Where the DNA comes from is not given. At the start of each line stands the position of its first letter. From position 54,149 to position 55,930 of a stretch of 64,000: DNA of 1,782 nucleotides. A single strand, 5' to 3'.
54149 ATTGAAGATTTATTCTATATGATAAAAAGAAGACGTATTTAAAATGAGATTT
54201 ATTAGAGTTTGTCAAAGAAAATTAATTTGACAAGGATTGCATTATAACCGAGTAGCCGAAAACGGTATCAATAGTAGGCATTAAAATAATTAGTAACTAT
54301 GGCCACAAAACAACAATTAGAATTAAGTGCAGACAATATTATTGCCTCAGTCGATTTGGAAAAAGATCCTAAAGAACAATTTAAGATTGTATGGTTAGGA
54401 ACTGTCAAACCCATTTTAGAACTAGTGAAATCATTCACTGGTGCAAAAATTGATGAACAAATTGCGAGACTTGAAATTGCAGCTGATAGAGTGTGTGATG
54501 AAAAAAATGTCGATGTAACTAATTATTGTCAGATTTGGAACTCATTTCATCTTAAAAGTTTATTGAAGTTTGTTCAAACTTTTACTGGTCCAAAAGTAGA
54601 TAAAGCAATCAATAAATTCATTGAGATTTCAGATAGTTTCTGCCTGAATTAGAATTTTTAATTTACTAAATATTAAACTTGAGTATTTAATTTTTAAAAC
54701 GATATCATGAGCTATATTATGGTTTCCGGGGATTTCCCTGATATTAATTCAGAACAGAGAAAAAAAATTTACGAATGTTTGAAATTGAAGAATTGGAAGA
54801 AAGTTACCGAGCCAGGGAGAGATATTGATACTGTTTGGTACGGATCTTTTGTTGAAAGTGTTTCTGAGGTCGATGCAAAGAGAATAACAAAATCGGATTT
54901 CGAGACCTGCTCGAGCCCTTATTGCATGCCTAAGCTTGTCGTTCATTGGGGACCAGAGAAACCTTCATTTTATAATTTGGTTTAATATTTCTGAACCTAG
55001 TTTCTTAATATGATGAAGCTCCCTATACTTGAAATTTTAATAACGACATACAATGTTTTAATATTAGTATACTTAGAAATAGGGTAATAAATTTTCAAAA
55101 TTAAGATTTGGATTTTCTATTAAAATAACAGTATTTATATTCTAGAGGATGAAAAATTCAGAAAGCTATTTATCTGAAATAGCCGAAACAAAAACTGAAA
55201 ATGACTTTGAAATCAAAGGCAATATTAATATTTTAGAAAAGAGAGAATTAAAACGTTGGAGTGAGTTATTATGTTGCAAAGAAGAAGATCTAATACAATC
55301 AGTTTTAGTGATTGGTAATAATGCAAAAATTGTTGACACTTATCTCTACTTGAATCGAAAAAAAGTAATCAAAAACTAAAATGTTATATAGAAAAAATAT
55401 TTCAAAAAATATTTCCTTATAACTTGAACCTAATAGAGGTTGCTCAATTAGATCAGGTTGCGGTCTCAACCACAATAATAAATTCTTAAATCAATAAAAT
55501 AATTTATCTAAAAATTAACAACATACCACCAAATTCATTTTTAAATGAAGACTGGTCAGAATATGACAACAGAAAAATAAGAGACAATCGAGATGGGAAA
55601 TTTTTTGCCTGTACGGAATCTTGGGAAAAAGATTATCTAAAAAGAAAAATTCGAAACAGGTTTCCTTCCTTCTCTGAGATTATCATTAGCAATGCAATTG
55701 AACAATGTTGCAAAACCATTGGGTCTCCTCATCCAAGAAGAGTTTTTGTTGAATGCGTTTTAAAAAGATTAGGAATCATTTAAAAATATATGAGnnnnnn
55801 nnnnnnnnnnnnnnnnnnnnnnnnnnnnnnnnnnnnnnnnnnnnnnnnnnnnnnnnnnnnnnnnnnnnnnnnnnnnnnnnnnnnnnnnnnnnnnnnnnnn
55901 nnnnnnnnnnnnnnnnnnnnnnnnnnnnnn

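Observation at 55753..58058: Minimal CBASS-like operon: SMODS/CD-NTase-like nucleotidyltransferase plus TIR-like effector with a STING-sized C-terminal domain, and an overlapping 108-aa upstream ORF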

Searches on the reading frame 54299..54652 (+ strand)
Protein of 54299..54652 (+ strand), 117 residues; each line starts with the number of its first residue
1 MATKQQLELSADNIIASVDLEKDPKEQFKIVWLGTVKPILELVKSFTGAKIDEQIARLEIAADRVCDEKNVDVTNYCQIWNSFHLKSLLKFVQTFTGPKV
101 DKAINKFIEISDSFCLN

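Call 3: search_protein_families(library=pfam, proteins=[window:54299-54652:+], max_evalue=1)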
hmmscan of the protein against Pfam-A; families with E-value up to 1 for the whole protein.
window:54299-54652:+ (117 aa): 2 families
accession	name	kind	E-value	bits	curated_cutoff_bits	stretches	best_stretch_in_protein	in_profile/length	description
PF22838.1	COMMD8_HN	-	0.012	16.5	27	1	61-105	16-60/90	COMMD8, helical N-terminal domain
PF15726.10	DUF4677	-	0.17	12.4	27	1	37-82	52-95/198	Domain of unknown function (DUF4677)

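Call 4: search_protein_families(library=padloc, proteins=[window:54299-54652:+], max_evalue=1)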
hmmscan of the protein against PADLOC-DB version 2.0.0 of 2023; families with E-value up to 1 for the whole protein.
window:54299-54652:+ (117 aa): 0 families

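Call 5: search_protein_families(library=ncbifam, proteins=[window:54299-54652:+], max_evalue=1)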
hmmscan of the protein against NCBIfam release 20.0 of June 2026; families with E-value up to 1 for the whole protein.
window:54299-54652:+ (117 aa): 0 families

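Call 38: search_protein_families(library=phrogs, proteins=[window:54299-54652:+], max_evalue=0.1)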
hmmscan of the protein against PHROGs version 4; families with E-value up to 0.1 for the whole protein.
window:54299-54652:+ (117 aa): 1 family
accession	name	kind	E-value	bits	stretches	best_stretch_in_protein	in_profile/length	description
phrog_30872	-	unknown function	0.093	13.8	0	51-81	19-48/78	-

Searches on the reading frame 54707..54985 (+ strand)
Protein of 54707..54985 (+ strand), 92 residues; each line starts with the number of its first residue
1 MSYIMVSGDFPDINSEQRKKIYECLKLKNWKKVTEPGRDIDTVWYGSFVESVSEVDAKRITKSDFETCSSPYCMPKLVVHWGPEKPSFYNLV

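Call 3: search_protein_families(library=pfam, proteins=[window:54707-54985:+], max_evalue=1)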
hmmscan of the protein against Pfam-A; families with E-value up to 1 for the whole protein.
window:54707-54985:+ (92 aa): 1 family
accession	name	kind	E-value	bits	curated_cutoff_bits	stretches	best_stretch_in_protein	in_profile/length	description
PF18927.5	CrtO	-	0.059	14.1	27.3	1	14-39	9-34/123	Glycosyl-4,4'-diaponeurosporenoate acyltransferase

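Call 4: search_protein_families(library=padloc, proteins=[window:54707-54985:+], max_evalue=1)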
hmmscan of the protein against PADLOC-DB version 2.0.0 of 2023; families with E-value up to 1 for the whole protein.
window:54707-54985:+ (92 aa): 0 families

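Call 5: search_protein_families(library=ncbifam, proteins=[window:54707-54985:+], max_evalue=1)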
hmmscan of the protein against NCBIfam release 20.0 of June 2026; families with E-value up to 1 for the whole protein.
window:54707-54985:+ (92 aa): 1 family
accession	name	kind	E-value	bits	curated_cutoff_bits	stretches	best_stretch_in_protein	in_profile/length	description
NF040958.1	linco_LnuH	exception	0.11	12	540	1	26-62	189-226/256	lincosamide nucleotidyltransferase Lnu(H)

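Call 38: search_protein_families(library=phrogs, proteins=[window:54707-54985:+], max_evalue=0.1)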
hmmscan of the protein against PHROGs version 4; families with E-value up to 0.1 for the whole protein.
window:54707-54985:+ (92 aa): 1 family
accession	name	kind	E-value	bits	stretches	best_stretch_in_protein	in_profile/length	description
phrog_26701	-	unknown function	0.016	16.3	1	14-35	3-24/49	-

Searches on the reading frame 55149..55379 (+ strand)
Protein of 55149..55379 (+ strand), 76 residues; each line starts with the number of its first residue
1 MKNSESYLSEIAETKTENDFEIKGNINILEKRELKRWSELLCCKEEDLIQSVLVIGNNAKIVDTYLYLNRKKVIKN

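Call 3: search_protein_families(library=pfam, proteins=[window:55149-55379:+], max_evalue=1)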
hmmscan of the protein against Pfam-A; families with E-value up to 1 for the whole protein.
window:55149-55379:+ (76 aa): 1 family
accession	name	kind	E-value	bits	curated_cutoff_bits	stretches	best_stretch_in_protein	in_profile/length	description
PF12244.13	DUF3606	-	0.00016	21.9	24.3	1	24-66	11-53/54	Protein of unknown function (DUF3606)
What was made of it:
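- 55149..55379 (+): 76-aa DUF3606-like ORF, conserved at the left end of the same block in the closest relatives. Pfam DUF3606 1.6e-4, below the gathering score (call 3).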

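Call 4: search_protein_families(library=padloc, proteins=[window:55149-55379:+], max_evalue=1)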
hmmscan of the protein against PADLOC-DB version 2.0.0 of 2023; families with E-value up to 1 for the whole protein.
window:55149-55379:+ (76 aa): 0 families

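Call 5: search_protein_families(library=ncbifam, proteins=[window:55149-55379:+], max_evalue=1)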
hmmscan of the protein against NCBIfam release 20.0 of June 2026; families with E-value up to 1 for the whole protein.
window:55149-55379:+ (76 aa): 0 families

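Call 38: search_protein_families(library=phrogs, proteins=[window:55149-55379:+], max_evalue=0.1)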
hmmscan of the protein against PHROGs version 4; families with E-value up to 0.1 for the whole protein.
window:55149-55379:+ (76 aa): 1 family
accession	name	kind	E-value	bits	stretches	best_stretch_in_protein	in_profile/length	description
phrog_10779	-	unknown function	0.0016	19.4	1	25-66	15-56/59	-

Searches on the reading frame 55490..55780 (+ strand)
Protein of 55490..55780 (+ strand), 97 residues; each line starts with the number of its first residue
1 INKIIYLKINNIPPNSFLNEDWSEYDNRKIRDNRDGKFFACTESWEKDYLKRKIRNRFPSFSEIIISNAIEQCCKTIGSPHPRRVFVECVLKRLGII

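Call 38: search_protein_families(library=phrogs, proteins=[window:55490-55780:+], max_evalue=0.1)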
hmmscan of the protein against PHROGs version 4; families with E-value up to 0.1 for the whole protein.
seq(97 aa): 1 family
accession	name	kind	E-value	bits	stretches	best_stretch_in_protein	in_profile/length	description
phrog_36450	-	unknown function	0.058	14.6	0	37-56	13-32/34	-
